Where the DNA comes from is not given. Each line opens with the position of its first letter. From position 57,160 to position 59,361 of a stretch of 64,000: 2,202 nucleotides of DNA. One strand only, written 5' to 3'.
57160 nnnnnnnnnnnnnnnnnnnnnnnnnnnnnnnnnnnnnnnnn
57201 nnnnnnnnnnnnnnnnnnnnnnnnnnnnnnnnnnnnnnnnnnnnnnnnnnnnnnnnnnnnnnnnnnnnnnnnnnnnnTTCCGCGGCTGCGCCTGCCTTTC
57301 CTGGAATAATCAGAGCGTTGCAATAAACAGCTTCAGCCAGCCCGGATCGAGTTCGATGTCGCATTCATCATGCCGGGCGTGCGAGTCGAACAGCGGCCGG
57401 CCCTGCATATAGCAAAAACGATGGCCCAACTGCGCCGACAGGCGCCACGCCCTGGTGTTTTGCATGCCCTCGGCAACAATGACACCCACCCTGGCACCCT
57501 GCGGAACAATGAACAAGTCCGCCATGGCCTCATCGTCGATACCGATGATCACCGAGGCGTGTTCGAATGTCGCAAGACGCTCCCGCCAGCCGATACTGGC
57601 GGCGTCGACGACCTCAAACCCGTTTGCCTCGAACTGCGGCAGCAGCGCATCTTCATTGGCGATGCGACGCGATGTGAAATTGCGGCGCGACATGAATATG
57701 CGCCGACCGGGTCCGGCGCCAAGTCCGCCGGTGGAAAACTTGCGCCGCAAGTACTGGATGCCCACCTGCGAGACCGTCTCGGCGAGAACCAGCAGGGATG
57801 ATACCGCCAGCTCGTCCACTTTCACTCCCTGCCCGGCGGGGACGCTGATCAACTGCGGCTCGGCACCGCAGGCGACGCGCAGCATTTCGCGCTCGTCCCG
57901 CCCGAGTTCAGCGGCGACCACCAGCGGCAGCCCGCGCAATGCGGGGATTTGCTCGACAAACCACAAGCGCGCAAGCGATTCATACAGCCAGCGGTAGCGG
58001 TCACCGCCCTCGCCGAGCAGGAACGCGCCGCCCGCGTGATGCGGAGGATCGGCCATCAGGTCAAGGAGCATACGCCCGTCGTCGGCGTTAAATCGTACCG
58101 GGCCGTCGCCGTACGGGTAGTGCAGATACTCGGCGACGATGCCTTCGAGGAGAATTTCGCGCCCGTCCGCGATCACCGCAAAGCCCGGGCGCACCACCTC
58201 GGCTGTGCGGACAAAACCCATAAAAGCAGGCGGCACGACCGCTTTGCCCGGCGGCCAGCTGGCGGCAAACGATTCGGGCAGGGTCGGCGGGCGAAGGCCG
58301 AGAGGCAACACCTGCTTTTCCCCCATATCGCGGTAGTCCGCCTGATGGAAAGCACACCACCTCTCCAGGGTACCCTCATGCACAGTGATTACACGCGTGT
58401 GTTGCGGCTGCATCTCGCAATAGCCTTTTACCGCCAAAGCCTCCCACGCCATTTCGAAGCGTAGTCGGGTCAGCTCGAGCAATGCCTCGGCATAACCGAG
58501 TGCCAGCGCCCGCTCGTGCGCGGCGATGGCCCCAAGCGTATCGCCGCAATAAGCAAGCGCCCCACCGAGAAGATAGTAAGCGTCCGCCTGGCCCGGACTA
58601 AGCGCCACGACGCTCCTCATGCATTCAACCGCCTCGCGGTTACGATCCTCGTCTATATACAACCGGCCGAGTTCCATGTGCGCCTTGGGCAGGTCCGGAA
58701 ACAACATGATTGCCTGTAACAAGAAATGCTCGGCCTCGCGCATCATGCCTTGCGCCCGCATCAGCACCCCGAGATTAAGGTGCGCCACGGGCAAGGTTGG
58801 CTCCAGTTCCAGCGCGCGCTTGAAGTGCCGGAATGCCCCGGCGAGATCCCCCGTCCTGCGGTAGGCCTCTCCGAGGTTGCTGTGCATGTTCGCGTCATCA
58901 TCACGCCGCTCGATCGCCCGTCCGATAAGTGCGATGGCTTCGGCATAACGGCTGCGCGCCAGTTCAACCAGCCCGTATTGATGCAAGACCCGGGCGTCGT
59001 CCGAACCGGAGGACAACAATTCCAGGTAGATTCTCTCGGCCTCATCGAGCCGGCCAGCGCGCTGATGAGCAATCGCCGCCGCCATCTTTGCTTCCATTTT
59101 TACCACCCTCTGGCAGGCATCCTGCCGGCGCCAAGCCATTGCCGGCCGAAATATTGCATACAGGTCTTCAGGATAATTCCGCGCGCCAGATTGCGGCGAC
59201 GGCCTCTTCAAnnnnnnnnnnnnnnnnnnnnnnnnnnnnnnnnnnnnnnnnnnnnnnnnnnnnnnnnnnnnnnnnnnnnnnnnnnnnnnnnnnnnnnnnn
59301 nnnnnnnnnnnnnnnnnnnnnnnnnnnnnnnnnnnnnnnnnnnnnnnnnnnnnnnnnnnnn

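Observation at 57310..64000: Tandem array of four TPR-glycosyltransferase genes: three translationally coupled OGT-family (GT41) paralogs plus a TPR-GT61/DUF563-like enzyme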

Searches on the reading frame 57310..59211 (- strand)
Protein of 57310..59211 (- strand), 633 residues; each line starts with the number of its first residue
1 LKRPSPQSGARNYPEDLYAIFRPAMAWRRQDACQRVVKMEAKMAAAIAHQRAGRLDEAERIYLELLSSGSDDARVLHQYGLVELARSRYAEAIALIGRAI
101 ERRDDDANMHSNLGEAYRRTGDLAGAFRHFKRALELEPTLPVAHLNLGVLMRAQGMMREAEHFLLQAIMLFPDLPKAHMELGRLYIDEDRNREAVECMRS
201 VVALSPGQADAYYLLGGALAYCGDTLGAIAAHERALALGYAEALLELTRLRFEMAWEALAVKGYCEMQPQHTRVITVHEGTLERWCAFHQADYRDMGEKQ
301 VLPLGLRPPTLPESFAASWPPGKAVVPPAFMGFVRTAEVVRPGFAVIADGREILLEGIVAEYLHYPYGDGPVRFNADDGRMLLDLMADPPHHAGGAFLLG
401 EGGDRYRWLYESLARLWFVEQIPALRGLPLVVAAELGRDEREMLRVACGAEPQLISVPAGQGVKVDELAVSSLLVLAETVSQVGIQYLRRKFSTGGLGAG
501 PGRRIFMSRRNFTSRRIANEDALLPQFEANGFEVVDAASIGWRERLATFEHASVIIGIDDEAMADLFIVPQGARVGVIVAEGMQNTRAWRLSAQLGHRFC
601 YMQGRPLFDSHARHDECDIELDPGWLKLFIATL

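Call 3: search_protein_families(library=pfam, proteins=[window:57310-59211:-], max_evalue=0.01)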
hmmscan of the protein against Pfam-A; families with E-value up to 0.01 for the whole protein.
window:57310-59211:- (633 aa): 19 families
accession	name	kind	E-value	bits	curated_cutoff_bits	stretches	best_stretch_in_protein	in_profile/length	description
PF07719.23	TPR_2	-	3e-22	77.3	27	1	110-139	4-33/34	Tetratricopeptide repeat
PF13414.12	TPR_11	-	1.3e-18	66.9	26.8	3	114-155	1-42/42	TPR repeat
PF00515.34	TPR_1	-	3.9e-17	61.7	27.8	1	108-139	2-33/34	Tetratricopeptide repeat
PF13181.12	TPR_8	-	5.4e-15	54.6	25.7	0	108-139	2-33/34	Tetratricopeptide repeat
PF13424.12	TPR_12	-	7.6e-15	55.3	30.1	3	72-136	2-74/77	Tetratricopeptide repeat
PF14559.12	TPR_19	-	2.5e-14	53.8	25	2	121-181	5-65/68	Tetratricopeptide repeat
PF13428.12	TPR_14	-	3.5e-14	52.3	23.5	2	113-149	7-43/44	Tetratricopeptide repeat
PF13431.12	TPR_17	-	5.9e-14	51.6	24.4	1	130-161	2-33/34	Tetratricopeptide repeat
PF04577.19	Glyco_transf_61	-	1.2e-13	51.9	27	1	408-575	4-136/137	Glycosyltransferase 61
PF13432.12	TPR_16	-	1.6e-13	51.3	32.7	3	80-139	4-63/65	Tetratricopeptide repeat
PF13176.12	TPR_7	-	2.6e-11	43.1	27.9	0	111-139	3-31/36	Tetratricopeptide repeat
PF23914.1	TPR_CcmH_CycH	-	1.1e-06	29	42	0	101-197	44-143/158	Cytochrome c-type biogenesis protein H TPR domain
PF13374.12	TPR_10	-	3.2e-06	27.4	27.5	1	111-136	6-31/42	Tetratricopeptide repeat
PF13174.12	TPR_6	-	5.6e-05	24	26.3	0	113-138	6-31/33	Tetratricopeptide repeat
PF24575.1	TPR_Slam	-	7.9e-05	23.5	35.2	0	41-92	49-100/104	Surface lipoprotein assembly modifier, N-terminal TPR repeats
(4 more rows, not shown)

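Call 11: search_protein_families(library=ncbifam, proteins=[window:57310-59097:-], max_evalue=0.001)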
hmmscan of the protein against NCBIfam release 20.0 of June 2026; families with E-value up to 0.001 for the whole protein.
window:57310-59097:- (595 aa): 20 families
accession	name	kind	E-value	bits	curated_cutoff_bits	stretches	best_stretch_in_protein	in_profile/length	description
NF040959.1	MamA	equivalog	4.5e-22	78.5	200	2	4-122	74-192/204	magnetosome protein MamA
TIGR02917.1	PEP_TPR_lipo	equivalog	4.7e-20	71.1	312.2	1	2-224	296-520/899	XrtA/PEP-CTERM system TPR-repeat protein PrsT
TIGR02521.1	type_IV_pilW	equivalog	1.2e-14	54.4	154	1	2-126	66-192/234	type IV pilus biogenesis/stability protein PilW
TIGR00540.1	TPR_hemY_coli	hypoth_equivalog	1.5e-11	43.7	142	1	5-124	265-380/385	heme biosynthesis-associated TPR protein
NF033762.1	social_mot_Tgl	equivalog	1.3e-09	37.7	225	1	63-163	25-126/252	social motility TPR repeat lipoprotein Tgl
NF033920.0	C39_PA2778_fam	equivalog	8.9e-09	35.1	150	0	115-200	168-253/255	PA2778 family cysteine peptidase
NF033758.1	gliding_GltE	equivalog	1.6e-08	33.9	225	1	90-175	73-158/411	adventurous gliding motility TPR repeat lipoprotein GltE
TIGR02552.1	LcrH_SycD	equivalog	5.9e-08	32.5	104.8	0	2-99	19-116/136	SycD/LcrH family type III secretion system chaperone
NF047507.1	TPR_BatC_Lepto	exception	3.5e-07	29.9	175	1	28-117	51-144/214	TPR repeat-containing protein BatC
NF052415.1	T3SS_chap_SctY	equivalog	4.4e-06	27.2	70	1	13-97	18-105/106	type III secretion apparatus assembly chaperone SctY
NF008391.2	PRK11189.1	equivalog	7e-06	25.7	250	0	41-123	78-153/297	lipoprotein NlpI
NF008757.0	PRK11788.1-5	equivalog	7.6e-06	25.3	363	1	10-172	116-284/388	lipopolysaccharide assembly protein LapB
NF047371.1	FlcA_CTERM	equivalog_domain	1.1e-05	24.2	300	0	13-79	167-235/646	periplasmic flagellar collar protein FlcA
TIGR03939.1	PGA_TPR_OMP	equivalog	1.2e-05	23.8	366.65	1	3-196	21-209/800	poly-beta-1,6 N-acetyl-D-glucosamine export porin PgaA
NF008520.0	PRK11447.1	equivalog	1.2e-05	23.3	858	1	40-101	274-335/1157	cellulose synthase complex outer membrane protein BcsC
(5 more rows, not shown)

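Call 25: search_solved_structures(query=window:57310-59097:-, max_evalue=1, show_alignments=0)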
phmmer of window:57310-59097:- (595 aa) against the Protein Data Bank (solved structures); distinct sequences matched with E-value up to 1: 177 (the best 60 are shown).
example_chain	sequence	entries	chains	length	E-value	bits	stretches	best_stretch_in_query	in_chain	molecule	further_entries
9qhb_A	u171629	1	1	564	2.9e-68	234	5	50-201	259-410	Engineered tetratricopeptide repeat protein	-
7yea_A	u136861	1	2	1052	2.3e-35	125.4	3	15-182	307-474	UDP-N-acetylglucosamine--peptide N-acetylglucosaminyltransferase 110 kDa subunit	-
7ntf_A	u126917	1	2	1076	2.4e-35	125.3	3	19-181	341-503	Isoform 1 of UDP-N-acetylglucosamine--peptide N-acetylglucosaminyltransferase 110 kDa subu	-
7yeh_B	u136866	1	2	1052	2.5e-35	125.2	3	13-182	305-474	UDP-N-acetylglucosamine--peptide N-acetylglucosaminyltransferase 110 kDa subunit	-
9qhc_A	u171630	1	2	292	4.6e-34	121.1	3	51-201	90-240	Engineered tetratricopeptide repeat protein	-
8bu0_A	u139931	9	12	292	1.2e-31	113.1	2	72-200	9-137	Consensus tetratricopeptide repeat protein | Crystal structure of an 8-repeat consensus TPR superhelix with Zinc. | Monomer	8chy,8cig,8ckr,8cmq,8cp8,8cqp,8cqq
1w3b_A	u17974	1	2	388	5.7e-31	110.9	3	48-199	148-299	UDP-N-ACETYLGLUCOSAMINE--PEPTIDE N-ACETYLGLUCOSAMINYLTRANSFERASE 110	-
6eou_A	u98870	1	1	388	9.9e-31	110.1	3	49-198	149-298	UDP-N-acetylglucosamine--peptide N-acetylglucosaminyltransferase 110 kDa subunit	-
7obi_A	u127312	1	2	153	4.4e-18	68.3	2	71-173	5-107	CTPR-rv4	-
7y4i_A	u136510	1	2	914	1.7e-16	63.1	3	63-173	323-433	Probable UDP-N-acetylglucosamine--peptide N-acetylglucosaminyltransferase SPINDLY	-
8dtf_A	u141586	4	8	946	1.9e-16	62.9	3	63-173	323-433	Probable UDP-N-acetylglucosamine--peptide N-acetylglucosaminyltransferase SPINDLY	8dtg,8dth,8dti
9gzg_A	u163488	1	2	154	1.2e-15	60.3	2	73-174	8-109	Engineered CTPR protein with glutamic acids for conductivity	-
8ch0_A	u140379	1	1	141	8.7e-15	57.4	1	71-200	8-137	Consensus tetratricopeptide repeat protein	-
2fo7_A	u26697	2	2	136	1.1e-14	57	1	73-200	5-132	SYNTHETIC CONSENSUS TPR PROTEIN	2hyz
5lvv_A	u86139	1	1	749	7.1e-12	47.8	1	30-182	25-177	UDP-N-acetylglucosamine--peptide N-acetylglucosaminyltransferase 110 kDa subunit,UDP-N-ace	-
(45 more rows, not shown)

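Call 28: find_homologous_proteins(query=window:57310-59097:-, max_evalue=0.00001)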
Query window:57310-59097:- (595 aa): 957 proteins with E <= 0.00001 among 8000 candidates; the best 120 are listed.
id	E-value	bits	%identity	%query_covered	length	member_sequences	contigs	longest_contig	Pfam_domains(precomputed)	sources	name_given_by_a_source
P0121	0.0e+0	1338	100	100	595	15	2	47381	PF13431.13,PF23914.2,PF13414.13,PF13176.13,PF13428.13,PF13374.13,PF14559.13,PF00515.35,PF13424.13,PF13432.13,PF04577.20,PF13181.13,PF07719.24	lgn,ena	-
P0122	0.0e+0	1099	83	100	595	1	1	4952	PF13431.13,PF23914.2,PF13414.13,PF13176.13,PF13428.13,PF13374.13,PF14559.13,PF13371.13,PF00515.35,PF13424.13,PF13432.13,PF04577.20,PF13181.13,PF07719.24,PF13174.13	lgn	-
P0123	1.8e-277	940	73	100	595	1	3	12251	PF13431.13,PF23914.2,PF13414.13,PF13176.13,PF13428.13,PF14559.13,PF13371.13,PF00515.35,PF13424.13,PF13432.13,PF04577.20,PF13181.13,PF07719.24,PF13174.13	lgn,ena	-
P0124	1.3e-264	897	68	100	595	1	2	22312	PF13431.13,PF23914.2,PF13414.13,PF13176.13,PF13428.13,PF13374.13,PF07721.21,PF14559.13,PF13371.13,PF00515.35,PF12895.14,PF13424.13,PF13432.13,PF04577.20,PF13181.13,PF07719.24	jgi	jgi:capsular polysaccharide biosynthesis protein/Flp pilus assembly protein TadD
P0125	3.4e-262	889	68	100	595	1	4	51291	PF13431.13,PF23914.2,PF13414.13,PF13176.13,PF13428.13,PF13374.13,PF07721.21,PF14559.13,PF13371.13,PF00515.35,PF13424.13,PF13432.13,PF04577.20,PF13181.13,PF07719.24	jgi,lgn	jgi:Flp pilus assembly protein TadD/capsular polysaccharide biosynthesis protein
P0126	2.9e-255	866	67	100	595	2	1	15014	PF03704.24,PF13431.13,PF23914.2,PF13414.13,PF13176.13,PF13428.13,PF13374.13,PF07721.21,PF14559.13,PF13371.13,PF00515.35,PF13424.13,PF13432.13,PF04577.20,PF13429.13,PF13181.13,PF07719.24,PF13174.13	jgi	-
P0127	6.2e-253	859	69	94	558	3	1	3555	PF13431.13,PF13414.13,PF13176.13,PF13428.13,PF14559.13,PF13371.13,PF00515.35,PF13424.13,PF13432.13,PF04577.20,PF13181.13,PF07719.24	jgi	jgi:capsular polysaccharide biosynthesis protein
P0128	1.9e-241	821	63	100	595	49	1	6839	PF13431.13,PF23914.2,PF13414.13,PF13176.13,PF13428.13,PF14559.13,PF24575.2,PF13371.13,PF00515.35,PF13424.13,PF13432.13,PF04577.20,PF13181.13,PF07719.24,PF13174.13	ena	-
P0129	6.9e-236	802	63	100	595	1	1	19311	PF13431.13,PF23914.2,PF13414.13,PF13176.13,PF13428.13,PF13374.13,PF14559.13,PF24575.2,PF13371.13,PF00515.35,PF12895.14,PF13424.13,PF13432.13,PF04577.20,PF13181.13,PF07719.24,PF13174.13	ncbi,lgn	-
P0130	8.7e-229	779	61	100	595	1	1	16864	PF13431.13,PF13414.13,PF13176.13,PF13428.13,PF13374.13,PF07721.21,PF14559.13,PF24575.2,PF00515.35,PF12895.14,PF13424.13,PF13432.13,PF04577.20,PF13181.13,PF07719.24,PF13174.13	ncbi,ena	-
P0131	4.6e-205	701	63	84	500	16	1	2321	PF04577.20,PF13181.13,PF07719.24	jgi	jgi:capsular polysaccharide biosynthesis protein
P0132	8.0e-88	314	34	99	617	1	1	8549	PF13431.13,PF13414.13,PF13176.13,PF13428.13,PF13374.13,PF07721.21,PF14559.13,PF17874.8,PF00515.35,PF12895.14,PF13424.13,PF13432.13,PF04577.20,PF13181.13,PF07719.24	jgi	jgi:capsular polysaccharide biosynthesis protein/Tfp pilus assembly protein PilF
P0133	1.9e-66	243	36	34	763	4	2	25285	PF10602.16,PF25060.1,PF13414.13,PF12569.15,PF23241.2,PF13374.13,PF07721.21,PF24575.2,PF02259.30,PF00515.35,PF13424.13,PF13429.13,PF07719.24,PF13174.13,PF20308.5,PF25063.1,PF13431.13,PF13469.13,PF23914.2,PF13176.13,PF24885.2,PF13428.13,PF00685.34,PF25064.2,PF14559.13,PF13371.13,PF17874.8,PF22860.3,PF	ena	-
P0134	2.2e-59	220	40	33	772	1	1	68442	PF13414.13,PF21325.4,PF13844.13,PF13374.13,PF07721.21,PF24575.2,PF11846.15,PF00515.35,PF13424.13,PF13429.13,PF07719.24,PF13174.13,PF20308.5,PF25063.1,PF13431.13,PF23914.2,PF13176.13,PF13428.13,PF25064.2,PF14559.13,PF13371.13,PF17874.8,PF12895.14,PF21033.5,PF13432.13,PF13181.13,PF10373.16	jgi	jgi:predicted O-linked N-acetylglucosamine transferase (SPINDLY family)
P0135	1.2e-55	207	38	28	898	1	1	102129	PF03704.24,PF13414.13,PF04781.18,PF12569.15,PF23241.2,PF13844.13,PF13374.13,PF07721.21,PF24575.2,PF02259.30,PF00515.35,PF13424.13,PF13429.13,PF07719.24,PF13174.13,PF20308.5,PF25063.1,PF13431.13,PF23914.2,PF13176.13,PF24885.2,PF13428.13,PF04733.21,PF25064.2,PF14559.13,PF13371.13,PF17874.8,PF12895.14,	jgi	jgi:protein O-GlcNAc transferase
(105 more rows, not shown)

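Call 55: predict_structure(alignment_id=A3)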
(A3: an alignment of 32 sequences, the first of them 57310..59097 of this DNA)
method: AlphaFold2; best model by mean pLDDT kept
length: 595 residues; sequences in the alignment: 32
mean_pLDDT: 94.1   pTM: 0.81
mean pLDDT of the five models: 94.1, 93.8, 93.0, 92.8, 92.6
residues with pLDDT >= 90: 544; 70-90: 42; 50-70: 8; < 50: 1
segments of 3 or more residues with pLDDT < 50: none
pLDDT, mean of each block of 10 residues (from residue 1): 91 93 91 87 95 96 94 96 95 97 95 95 97 96 97 97 97 98 97 98 96 96 94 91 97 96 93 95 93 97 95 95 91 92 93 96 89 96 94 95 95 95 95 95 96 77 83 93 96 94 92 94 92 95 91 95 96 93 97 93
secondary structure, 60 per line:
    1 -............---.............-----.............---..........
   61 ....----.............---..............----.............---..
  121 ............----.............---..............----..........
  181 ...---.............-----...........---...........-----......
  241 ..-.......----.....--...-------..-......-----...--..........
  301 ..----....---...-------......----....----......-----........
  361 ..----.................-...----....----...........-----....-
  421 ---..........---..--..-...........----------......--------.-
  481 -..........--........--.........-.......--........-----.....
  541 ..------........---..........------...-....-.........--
elements in order: H2-13 H17-29 H35-47 H51-64 H69-81 H85-98 H103-115 H119-132 H137-149 H153-166 H171-183 H187-199 H205-215 H219-229 E235-242 H244-250 E255-259 E262-264 H275-280 E286-288 E291-302 E307-310 E314-316 H324-329 E334-337 E342-347 E353-362 H367-383 E392-395 H400-410 E416-419 E424-433 H444-454 E465-470 H482-491 E494-498 H504-512 E514-520 H523-530 E536-542 H549-556 E560-569 E580-583 H585-593

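Call 57: fold_search(model_id=the predicted structure, library=pdb)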
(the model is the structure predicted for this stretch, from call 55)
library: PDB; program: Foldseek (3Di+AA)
matches with E <= 10: 1709; with E <= 0.001: 752
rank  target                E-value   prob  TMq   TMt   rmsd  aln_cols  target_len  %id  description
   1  9qhb                  1.0e-15  1.00  0.35  0.70   3.5       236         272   30  Crystal structure of 16-repeat CTPR protein with eliminated coordination sites (released 2025-10-22)
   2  8chy                  2.2e-15  1.00  0.33  0.66   4.3       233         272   30  Crystal structure of an 8-repeat consensus TPR superhelix with Zinc. (released 2024-02-21)
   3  9qhc_B                3.8e-14  1.00  0.35  0.71   3.4       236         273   29  Crystal structure of 8-repeat CTPR protein with eliminated coordination sites (released 2025-10-22)
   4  1w3b_B                8.6e-14  1.00  0.35  0.55   2.8       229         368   27  The superhelical TPR domain of O-linked GlcNAc transferase reveals structural similarities to importin alpha. (released 2004-09-09)
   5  8dtg_B                1.8e-13  1.00  0.24  0.19  18.9       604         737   14  Cryo-EM structure of Arabidopsis SPY alternative conformation 1 (released 2023-03-08)
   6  9qhc_A                2.5e-13  1.00  0.35  0.70   3.2       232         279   29  Crystal structure of 8-repeat CTPR protein with eliminated coordination sites (released 2025-10-22)
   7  6eou                  3.6e-13  1.00  0.35  0.57   3.1       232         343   27  O-GlcNAc transferase TPR domain with the intellectual disability associated mutation L254F (released 2018-05-09)
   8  8dtf_A                4.4e-13  1.00  0.21  0.17  24.6       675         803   15  Cryo-EM structure of the full length Arabidopsis SPY with complete TPRs (released 2023-03-08)
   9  7y4i_A                5.9e-13  1.00  0.21  0.17  18.6       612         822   14  Crystal structure of SPINDLY in complex with GDP (released 2022-12-07)
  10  1w3b_A                6.5e-13  1.00  0.34  0.51   3.3       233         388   27  The superhelical TPR domain of O-linked GlcNAc transferase reveals structural similarities to importin alpha. (released 2004-09-09)
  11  7y4i_B                9.8e-13  1.00  0.21  0.17  18.8       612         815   14  Crystal structure of SPINDLY in complex with GDP (released 2022-12-07)
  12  8dth_B                1.8e-12  1.00  0.21  0.19  19.1       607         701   14  Cryo-EM structure of Arabidopsis SPY alternative conformation 2 (released 2023-03-08)
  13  8dtg_A                2.6e-12  1.00  0.21  0.17  18.7       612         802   14  Cryo-EM structure of Arabidopsis SPY alternative conformation 1 (released 2023-03-08)
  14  7yeh_A                4.3e-12  1.00  0.35  0.21   3.0       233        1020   27  Cryo-EM structure of human OGT-OGA complex (released 2023-07-12)
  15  7yea_A                4.7e-12  1.00  0.37  0.22  21.0       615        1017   15  Human O-GlcNAc transferase Dimer (released 2023-07-12)
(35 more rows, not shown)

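Call 86: find_encoding_contigs(protein=P0132, flank=10000, max_places=2)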
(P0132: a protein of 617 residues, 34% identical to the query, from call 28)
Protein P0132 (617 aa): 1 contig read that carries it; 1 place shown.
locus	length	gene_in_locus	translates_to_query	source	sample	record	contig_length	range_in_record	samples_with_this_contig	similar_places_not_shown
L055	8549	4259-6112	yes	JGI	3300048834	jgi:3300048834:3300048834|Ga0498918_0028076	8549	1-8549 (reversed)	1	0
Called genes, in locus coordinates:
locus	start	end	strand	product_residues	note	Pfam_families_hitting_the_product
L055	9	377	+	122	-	-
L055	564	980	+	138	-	PF07963:N_methyl, PF00114:Pilin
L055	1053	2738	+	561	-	PF00515:TPR_1 (faint), PF07719:TPR_2 (faint), PF13176:TPR_7 (faint), PF13181:TPR_8 (faint), PF13432:TPR_16, PF13431:TPR_17 (weak), PF14559:TPR_19, PF13844:Glyco_transf_41, +3 more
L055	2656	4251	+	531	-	PF13424:TPR_12 (faint), PF13432:TPR_16 (faint), PF13176:TPR_7 (faint), PF13414:TPR_11 (weak), PF00515:TPR_1 (weak), PF07719:TPR_2 (weak), PF13181:TPR_8 (weak), PF13844:Glyco_transf_41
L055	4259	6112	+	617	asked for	PF00515:TPR_1 (faint), PF07719:TPR_2 (faint), PF07721:TPR_4 (faint), PF12895:ANAPC3 (faint), PF13176:TPR_7 (faint), PF13414:TPR_11, PF13424:TPR_12 (weak), PF04577:Glyco_transf_61, +7 more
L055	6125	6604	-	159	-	PF01967:MoaC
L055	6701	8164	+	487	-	PF13428:TPR_14 (faint), PF13432:TPR_16 (faint), PF01435:Peptidase_M48, PF14559:TPR_19 (weak)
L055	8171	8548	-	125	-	?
